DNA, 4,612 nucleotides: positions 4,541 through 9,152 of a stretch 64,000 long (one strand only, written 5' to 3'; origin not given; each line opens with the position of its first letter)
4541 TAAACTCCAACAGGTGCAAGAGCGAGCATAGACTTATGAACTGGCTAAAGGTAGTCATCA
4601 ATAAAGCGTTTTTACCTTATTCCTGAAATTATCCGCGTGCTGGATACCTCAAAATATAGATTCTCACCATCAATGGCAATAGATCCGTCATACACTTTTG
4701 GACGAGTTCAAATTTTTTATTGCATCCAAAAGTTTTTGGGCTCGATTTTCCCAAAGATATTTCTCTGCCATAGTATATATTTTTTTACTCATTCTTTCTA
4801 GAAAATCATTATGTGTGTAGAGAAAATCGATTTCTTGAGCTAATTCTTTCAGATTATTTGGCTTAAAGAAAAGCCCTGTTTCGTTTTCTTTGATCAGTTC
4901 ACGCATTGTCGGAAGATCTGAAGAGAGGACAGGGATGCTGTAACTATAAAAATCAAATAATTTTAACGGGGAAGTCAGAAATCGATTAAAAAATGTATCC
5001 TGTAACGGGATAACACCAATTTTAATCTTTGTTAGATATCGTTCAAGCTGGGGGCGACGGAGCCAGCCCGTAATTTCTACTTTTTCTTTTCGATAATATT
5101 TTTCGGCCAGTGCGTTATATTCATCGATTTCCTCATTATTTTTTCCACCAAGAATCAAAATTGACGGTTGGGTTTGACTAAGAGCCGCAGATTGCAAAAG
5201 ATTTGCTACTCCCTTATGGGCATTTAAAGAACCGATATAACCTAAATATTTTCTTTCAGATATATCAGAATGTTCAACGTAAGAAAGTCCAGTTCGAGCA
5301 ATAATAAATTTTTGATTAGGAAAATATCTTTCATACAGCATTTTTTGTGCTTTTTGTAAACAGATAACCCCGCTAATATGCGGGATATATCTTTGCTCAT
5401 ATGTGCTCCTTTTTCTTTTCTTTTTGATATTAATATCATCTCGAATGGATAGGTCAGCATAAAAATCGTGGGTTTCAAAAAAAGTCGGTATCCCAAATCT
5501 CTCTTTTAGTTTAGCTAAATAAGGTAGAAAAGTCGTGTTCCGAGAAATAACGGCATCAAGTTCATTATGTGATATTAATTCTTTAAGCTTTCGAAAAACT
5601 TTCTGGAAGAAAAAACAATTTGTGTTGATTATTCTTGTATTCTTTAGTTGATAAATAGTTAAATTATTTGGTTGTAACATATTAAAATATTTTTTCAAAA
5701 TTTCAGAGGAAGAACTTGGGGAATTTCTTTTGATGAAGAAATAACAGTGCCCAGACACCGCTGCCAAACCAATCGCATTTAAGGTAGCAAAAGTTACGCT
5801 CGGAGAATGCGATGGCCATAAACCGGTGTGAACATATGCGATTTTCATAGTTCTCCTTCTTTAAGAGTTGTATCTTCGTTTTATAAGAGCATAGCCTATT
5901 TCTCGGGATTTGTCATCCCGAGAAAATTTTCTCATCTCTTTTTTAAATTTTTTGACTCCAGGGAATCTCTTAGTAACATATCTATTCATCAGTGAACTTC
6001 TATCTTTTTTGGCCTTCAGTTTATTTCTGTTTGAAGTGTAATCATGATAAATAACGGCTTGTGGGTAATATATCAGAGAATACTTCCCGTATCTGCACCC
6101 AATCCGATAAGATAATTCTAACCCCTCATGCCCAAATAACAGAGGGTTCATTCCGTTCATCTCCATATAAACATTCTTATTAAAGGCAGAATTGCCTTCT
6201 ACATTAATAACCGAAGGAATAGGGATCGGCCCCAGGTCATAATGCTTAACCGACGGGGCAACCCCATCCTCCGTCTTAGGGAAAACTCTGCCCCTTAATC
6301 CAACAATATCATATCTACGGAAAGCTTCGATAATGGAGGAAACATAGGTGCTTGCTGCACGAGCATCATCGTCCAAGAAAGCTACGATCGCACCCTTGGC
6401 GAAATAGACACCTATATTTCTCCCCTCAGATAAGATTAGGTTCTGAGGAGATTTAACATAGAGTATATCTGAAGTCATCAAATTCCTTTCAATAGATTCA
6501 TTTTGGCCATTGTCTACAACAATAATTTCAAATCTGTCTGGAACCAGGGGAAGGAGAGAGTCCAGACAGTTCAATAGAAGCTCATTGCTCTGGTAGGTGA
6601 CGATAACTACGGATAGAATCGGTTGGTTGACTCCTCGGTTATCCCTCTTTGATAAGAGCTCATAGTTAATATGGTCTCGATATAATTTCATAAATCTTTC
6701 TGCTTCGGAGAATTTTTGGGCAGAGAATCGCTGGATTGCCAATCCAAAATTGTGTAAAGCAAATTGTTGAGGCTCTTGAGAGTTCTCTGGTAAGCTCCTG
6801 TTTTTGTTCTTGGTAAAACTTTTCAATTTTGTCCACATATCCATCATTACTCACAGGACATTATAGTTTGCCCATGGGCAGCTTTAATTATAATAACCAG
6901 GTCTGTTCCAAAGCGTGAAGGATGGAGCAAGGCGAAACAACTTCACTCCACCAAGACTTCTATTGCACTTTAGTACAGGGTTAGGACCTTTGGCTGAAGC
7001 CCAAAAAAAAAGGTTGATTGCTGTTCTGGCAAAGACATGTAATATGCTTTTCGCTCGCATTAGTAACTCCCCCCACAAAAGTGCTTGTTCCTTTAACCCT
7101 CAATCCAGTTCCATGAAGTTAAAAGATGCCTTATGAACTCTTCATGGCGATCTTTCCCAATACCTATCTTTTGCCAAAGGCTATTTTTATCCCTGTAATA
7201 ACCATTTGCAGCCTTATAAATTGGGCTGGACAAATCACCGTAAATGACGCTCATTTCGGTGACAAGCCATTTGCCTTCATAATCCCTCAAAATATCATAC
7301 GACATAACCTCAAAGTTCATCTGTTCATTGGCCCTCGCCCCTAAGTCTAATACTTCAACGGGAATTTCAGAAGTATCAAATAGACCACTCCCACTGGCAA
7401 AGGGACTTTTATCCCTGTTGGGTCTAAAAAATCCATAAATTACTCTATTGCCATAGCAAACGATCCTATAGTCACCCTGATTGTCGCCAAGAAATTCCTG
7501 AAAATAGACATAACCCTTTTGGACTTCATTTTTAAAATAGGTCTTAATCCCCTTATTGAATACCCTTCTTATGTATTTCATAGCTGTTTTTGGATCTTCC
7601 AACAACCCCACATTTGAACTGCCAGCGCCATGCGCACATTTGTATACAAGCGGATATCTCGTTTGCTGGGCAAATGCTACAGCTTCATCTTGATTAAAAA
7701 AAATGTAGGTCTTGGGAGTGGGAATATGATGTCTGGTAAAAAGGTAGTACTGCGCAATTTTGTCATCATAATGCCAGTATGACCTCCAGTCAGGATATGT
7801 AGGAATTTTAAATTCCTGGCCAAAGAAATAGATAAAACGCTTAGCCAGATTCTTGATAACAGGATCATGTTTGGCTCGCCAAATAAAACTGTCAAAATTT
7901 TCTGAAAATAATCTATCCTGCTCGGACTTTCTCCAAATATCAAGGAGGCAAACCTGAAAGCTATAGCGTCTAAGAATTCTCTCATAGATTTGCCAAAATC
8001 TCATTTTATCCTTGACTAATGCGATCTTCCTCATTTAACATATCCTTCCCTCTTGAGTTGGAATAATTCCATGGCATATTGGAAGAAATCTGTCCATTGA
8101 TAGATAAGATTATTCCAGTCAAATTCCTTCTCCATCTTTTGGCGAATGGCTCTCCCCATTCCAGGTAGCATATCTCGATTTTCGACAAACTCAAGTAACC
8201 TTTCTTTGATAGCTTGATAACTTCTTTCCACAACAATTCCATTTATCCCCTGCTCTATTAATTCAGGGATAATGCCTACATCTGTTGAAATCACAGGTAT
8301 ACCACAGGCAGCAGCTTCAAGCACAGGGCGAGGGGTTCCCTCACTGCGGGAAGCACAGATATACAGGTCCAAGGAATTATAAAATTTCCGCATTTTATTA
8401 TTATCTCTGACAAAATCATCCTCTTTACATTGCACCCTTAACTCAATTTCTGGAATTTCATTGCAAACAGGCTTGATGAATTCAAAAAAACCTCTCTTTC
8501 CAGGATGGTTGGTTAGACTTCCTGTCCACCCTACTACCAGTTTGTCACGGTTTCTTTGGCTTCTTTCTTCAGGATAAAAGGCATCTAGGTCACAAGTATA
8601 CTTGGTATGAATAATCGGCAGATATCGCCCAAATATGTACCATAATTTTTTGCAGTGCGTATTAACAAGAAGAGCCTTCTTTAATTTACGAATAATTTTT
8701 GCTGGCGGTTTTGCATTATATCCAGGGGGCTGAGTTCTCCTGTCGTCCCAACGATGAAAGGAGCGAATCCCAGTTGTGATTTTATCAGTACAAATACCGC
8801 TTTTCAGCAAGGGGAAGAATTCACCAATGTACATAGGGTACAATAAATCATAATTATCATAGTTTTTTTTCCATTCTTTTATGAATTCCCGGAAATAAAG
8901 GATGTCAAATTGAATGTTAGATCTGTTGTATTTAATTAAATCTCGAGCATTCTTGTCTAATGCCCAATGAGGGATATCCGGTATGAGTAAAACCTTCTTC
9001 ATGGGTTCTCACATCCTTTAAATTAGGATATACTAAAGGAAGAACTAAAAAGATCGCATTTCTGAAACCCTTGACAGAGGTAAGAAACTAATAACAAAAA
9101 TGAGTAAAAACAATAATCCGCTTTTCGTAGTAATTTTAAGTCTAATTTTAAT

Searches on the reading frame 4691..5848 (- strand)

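Call 61: search_protein_families(library=pfam, proteins=[window:4691-5848:-], max_evalue=0.01)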
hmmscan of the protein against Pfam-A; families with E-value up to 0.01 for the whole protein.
window:4691-5848:- (386 aa): 4 families
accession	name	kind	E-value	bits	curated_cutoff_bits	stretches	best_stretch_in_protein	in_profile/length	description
PF00534.26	Glycos_transf_1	-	2.3e-20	73.3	26.4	1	197-358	13-170/172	Glycosyl transferases group 1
PF13692.12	Glyco_trans_1_4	-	1.8e-17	64.4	27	1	200-345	2-141/142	Glycosyl transferases group 1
PF13524.12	Glyco_trans_1_2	-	3.2e-07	30.8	25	1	251-375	23-144/144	Glycosyl transferase-like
PF13439.12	Glyco_transf_4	-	0.00019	21.9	28.5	1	83-176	59-152/170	Glycosyltransferase Family 4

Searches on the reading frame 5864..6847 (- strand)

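Call 61: search_protein_families(library=pfam, proteins=[window:5864-6847:-], max_evalue=0.01)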
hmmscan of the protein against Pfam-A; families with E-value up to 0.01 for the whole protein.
window:5864-6847:- (328 aa): 2 families
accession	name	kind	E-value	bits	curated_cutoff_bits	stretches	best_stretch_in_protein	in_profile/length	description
PF00535.33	Glycos_transf_2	-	2.1e-18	67.2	23.3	1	79-190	1-120/168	Glycosyl transferase family 2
PF13641.12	Glyco_tranf_2_3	-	0.00032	21.2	27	1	76-185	2-122/230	Glycosyltransferase like family 2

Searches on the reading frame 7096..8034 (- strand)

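Call 61: search_protein_families(library=pfam, proteins=[window:7096-8034:-], max_evalue=0.01)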
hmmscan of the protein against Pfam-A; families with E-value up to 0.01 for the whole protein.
window:7096-8034:- (313 aa): 4 families
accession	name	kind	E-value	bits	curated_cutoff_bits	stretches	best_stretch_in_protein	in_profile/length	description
PF08443.16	RimK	-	5.9e-06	26.5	21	1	90-260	2-162/188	RimK-like ATP-grasp domain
PF01071.24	GARS_A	-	0.004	17.5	27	1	98-162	9-74/194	Phosphoribosylglycinamide synthetase, ATP-grasp (A) domain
PF02786.22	CPSase_L_D2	-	0.0074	16.3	19.8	1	103-166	13-78/211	Carbamoyl-phosphate synthase L chain, ATP binding domain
PF13549.11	ATP-grasp_5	-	0.0076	16.1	27.6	0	98-135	18-55/221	ATP-grasp domain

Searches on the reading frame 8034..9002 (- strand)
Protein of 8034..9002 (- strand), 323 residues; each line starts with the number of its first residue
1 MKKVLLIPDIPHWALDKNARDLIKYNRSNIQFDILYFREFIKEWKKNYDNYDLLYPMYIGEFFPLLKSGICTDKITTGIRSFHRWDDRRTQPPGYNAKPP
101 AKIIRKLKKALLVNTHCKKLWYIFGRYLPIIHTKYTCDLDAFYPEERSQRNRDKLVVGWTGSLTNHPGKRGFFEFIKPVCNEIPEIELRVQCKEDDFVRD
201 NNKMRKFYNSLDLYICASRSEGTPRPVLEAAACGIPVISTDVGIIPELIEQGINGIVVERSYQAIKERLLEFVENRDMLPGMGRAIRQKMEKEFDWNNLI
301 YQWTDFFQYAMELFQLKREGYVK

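Call 61: search_protein_families(library=pfam, proteins=[window:8034-9002:-], max_evalue=0.01)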
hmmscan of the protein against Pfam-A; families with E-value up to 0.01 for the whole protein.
window:8034-9002:- (323 aa): 4 families
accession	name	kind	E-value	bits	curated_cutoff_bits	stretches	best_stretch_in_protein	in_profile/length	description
PF00534.26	Glycos_transf_1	-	6.2e-19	68.6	26.4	1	199-287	82-170/172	Glycosyl transferases group 1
PF13692.12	Glyco_trans_1_4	-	1.7e-17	64.4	27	1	198-275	67-142/142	Glycosyl transferases group 1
PF13524.12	Glyco_trans_1_2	-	1.3e-09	38.6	25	1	175-303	5-142/144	Glycosyl transferase-like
PF20706.3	GT4-conflict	-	0.0019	17.7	26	1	191-251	262-323/385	Family 4 Glycosyltransferase in conflict systems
